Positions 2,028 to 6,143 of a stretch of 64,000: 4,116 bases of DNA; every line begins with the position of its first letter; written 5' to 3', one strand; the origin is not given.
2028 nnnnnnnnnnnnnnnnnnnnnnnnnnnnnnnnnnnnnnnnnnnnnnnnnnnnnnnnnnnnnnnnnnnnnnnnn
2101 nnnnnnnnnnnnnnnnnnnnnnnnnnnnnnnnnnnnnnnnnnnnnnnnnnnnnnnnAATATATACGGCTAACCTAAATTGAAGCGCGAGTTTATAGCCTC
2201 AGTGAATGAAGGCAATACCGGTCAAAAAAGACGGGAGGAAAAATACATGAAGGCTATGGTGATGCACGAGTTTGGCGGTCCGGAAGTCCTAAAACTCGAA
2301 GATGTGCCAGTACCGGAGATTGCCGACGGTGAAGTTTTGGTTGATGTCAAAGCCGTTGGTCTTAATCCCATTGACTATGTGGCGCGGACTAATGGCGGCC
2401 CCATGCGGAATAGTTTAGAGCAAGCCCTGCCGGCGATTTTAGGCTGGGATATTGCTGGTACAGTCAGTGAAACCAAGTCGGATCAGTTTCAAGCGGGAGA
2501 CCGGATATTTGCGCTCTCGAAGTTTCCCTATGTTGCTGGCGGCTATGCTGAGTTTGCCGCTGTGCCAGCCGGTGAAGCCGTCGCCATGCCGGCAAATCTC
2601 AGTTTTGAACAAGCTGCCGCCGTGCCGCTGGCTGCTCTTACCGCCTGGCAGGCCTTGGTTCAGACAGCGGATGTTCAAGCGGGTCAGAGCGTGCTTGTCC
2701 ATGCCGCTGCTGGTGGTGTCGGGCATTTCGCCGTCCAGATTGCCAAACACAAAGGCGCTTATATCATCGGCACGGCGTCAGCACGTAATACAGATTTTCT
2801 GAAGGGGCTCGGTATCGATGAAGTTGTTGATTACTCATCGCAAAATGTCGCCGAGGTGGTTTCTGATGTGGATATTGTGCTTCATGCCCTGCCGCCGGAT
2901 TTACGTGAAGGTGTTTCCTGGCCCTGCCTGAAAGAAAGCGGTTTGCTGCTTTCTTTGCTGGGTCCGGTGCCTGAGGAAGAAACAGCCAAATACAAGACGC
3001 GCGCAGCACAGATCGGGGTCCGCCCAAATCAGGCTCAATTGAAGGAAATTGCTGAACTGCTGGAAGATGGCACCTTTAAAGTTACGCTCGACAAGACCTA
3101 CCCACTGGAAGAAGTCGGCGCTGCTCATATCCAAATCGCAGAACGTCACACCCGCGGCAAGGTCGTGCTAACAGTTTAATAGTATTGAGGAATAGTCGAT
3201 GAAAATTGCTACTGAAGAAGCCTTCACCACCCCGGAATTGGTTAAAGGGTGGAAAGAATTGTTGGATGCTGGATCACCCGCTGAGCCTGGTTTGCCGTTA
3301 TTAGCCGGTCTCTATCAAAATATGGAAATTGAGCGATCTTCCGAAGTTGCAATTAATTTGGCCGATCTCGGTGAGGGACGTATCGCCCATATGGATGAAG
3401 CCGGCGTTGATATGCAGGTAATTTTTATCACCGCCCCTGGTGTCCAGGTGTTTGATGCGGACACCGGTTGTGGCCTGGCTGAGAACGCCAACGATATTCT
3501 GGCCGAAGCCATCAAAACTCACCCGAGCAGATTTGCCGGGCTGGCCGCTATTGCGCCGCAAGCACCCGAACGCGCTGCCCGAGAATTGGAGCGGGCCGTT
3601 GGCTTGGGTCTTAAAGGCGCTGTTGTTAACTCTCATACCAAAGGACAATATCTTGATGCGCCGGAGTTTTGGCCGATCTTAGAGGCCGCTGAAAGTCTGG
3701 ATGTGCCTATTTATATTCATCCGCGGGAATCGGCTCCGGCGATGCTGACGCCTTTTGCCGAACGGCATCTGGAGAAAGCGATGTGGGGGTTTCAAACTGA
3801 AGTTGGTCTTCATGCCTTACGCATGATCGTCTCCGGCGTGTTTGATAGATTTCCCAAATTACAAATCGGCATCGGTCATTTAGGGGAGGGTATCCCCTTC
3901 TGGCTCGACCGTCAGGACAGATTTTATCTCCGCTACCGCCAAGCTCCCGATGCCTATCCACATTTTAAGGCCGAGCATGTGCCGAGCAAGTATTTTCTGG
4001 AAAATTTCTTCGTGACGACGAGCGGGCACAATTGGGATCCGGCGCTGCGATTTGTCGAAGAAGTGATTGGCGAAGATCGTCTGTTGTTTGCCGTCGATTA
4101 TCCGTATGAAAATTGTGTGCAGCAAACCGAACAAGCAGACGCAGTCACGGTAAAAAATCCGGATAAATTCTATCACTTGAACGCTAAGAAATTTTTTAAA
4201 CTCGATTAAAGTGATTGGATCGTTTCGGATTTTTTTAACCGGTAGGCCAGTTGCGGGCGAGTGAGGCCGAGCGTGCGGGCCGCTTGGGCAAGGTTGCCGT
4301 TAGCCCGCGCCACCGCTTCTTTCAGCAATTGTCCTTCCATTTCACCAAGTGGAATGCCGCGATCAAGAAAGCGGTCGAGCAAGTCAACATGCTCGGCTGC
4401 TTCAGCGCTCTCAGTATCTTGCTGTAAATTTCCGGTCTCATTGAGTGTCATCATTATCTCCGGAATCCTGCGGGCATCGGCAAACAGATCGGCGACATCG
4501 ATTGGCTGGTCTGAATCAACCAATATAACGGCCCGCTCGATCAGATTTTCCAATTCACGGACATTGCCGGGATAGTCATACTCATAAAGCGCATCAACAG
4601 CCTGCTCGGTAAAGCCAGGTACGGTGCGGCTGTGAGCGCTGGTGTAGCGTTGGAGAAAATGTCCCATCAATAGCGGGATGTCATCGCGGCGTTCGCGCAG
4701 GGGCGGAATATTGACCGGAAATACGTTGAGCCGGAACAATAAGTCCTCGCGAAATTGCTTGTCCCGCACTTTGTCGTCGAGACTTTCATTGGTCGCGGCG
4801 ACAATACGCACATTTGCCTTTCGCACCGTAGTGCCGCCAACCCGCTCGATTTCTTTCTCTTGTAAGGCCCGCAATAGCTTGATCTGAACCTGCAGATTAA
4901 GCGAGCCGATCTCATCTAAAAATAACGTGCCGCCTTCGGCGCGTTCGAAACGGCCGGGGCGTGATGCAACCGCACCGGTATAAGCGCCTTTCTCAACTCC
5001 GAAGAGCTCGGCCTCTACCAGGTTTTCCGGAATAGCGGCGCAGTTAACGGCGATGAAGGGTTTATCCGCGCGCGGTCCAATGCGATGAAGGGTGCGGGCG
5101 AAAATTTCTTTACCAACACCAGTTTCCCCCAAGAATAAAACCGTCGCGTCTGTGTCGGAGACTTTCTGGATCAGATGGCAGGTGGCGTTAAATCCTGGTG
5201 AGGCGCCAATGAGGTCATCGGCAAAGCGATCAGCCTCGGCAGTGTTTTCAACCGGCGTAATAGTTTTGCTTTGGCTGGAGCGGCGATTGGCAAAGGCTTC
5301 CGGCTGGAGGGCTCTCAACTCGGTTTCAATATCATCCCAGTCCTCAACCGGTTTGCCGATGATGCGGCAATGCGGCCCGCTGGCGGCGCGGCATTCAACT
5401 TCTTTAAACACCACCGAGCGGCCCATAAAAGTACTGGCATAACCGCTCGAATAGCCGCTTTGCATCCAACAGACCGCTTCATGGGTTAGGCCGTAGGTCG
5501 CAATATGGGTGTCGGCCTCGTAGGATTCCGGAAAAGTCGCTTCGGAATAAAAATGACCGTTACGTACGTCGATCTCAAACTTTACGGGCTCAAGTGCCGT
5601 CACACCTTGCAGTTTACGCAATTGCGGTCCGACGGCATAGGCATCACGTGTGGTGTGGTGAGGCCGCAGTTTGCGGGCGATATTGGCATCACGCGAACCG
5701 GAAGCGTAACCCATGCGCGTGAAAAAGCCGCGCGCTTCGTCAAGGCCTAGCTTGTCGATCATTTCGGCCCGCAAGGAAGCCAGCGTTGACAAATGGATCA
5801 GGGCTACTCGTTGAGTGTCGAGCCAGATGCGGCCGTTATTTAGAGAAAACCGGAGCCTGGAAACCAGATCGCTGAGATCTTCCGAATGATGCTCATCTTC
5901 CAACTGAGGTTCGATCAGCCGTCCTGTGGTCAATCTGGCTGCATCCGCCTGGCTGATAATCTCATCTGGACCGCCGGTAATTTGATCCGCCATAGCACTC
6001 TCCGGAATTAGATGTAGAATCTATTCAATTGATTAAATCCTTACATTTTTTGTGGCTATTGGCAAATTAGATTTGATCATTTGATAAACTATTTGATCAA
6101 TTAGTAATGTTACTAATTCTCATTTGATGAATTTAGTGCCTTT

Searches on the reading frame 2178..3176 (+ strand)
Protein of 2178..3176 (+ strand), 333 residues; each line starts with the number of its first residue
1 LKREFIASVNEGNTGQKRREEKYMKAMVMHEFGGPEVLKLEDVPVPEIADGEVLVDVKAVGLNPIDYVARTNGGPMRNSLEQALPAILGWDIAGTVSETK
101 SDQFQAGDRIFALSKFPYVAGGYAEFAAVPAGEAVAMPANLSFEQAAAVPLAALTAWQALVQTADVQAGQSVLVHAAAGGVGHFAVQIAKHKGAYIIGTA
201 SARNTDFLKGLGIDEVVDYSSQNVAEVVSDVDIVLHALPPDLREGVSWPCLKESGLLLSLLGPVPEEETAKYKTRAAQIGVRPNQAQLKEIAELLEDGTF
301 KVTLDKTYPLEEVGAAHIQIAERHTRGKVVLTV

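Call 90: search_protein_families(library=pfam, proteins=[window:2178-3176:+], max_evalue=0.00001)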
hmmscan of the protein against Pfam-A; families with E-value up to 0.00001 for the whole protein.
window:2178-3176:+ (333 aa): 3 families
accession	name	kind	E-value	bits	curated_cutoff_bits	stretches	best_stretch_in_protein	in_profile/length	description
PF13602.12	ADH_zinc_N_2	-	1.5e-22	81.4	27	1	211-331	1-134/134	Zinc-binding dehydrogenase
PF08240.17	ADH_N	-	4.1e-14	53.1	23.5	1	50-138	2-103/104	Alcohol dehydrogenase GroES-like domain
PF00107.32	ADH_zinc_N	-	2.7e-09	37.5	31.8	1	180-230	1-58/129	Zinc-binding dehydrogenase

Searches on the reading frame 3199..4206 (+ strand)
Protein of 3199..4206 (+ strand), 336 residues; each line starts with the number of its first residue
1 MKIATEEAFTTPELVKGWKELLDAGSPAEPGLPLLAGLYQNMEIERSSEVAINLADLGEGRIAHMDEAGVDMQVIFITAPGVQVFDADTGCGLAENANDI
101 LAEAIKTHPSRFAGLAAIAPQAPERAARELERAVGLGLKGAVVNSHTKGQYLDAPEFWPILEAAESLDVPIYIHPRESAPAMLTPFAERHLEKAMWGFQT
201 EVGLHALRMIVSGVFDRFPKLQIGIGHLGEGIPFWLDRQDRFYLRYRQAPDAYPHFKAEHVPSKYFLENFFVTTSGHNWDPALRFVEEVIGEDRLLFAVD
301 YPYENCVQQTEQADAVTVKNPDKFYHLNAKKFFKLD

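Call 90: search_protein_families(library=pfam, proteins=[window:3199-4206:+], max_evalue=0.00001)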
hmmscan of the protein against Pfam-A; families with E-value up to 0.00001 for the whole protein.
window:3199-4206:+ (336 aa): 1 family
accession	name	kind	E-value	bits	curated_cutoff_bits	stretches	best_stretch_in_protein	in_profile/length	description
PF04909.20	Amidohydro_2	-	4.7e-37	128.8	26.4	1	61-335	29-289/289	Amidohydrolase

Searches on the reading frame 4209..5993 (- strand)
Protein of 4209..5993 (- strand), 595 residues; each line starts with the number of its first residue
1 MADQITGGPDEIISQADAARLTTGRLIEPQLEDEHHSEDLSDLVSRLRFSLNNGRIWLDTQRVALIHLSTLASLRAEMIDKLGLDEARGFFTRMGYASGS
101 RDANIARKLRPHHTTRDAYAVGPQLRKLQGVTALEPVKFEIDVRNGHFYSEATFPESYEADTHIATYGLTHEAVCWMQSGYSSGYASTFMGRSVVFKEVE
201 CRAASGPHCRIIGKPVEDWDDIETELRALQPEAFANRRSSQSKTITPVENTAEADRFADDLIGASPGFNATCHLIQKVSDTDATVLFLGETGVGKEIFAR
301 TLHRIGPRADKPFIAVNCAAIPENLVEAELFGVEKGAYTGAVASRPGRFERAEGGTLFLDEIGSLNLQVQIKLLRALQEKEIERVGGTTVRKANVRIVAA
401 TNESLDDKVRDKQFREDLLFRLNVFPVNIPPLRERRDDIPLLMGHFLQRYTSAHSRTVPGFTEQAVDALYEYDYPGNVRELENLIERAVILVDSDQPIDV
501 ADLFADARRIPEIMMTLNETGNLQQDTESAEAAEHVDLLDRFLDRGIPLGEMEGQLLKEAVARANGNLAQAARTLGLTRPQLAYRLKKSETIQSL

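Call 90: search_protein_families(library=pfam, proteins=[window:4209-5993:-], max_evalue=0.00001)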
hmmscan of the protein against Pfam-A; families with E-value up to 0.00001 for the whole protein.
window:4209-5993:- (595 aa): 9 families
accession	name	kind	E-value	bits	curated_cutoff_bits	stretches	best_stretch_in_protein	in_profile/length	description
PF00158.32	Sigma54_activat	-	4.6e-67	225.3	20.2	1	261-427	1-167/168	Sigma-54 interaction domain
PF06505.16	XylR_N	-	2.8e-32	110.9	23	1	42-142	1-101/101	Activator of aromatic catabolism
PF25601.1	AAA_lid_14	-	1.1e-24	86.5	27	1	433-508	1-75/87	AAA+ ATPase lid domain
PF14532.12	Sigma54_activ_2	-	2.9e-17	63.6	25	1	263-432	2-138/138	Sigma-54 interaction domain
PF02830.23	V4R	-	6.8e-12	45.7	31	1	157-214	4-61/62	V4R domain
PF02954.25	HTH_8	-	4.7e-11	42.7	22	1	549-588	2-41/42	Bacterial regulatory protein, Fis family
PF07728.20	AAA_5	-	2.1e-07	31.4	22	1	285-405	2-125/139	AAA domain (dynein-related subfamily)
PF07724.20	AAA_2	-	6.9e-07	29.9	27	1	283-413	4-135/166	AAA domain (Cdc48 subfamily)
PF01078.27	Mg_chelatase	-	1.5e-06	28.2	20.3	0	340-406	93-161/207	Magnesium chelatase, subunit ChlI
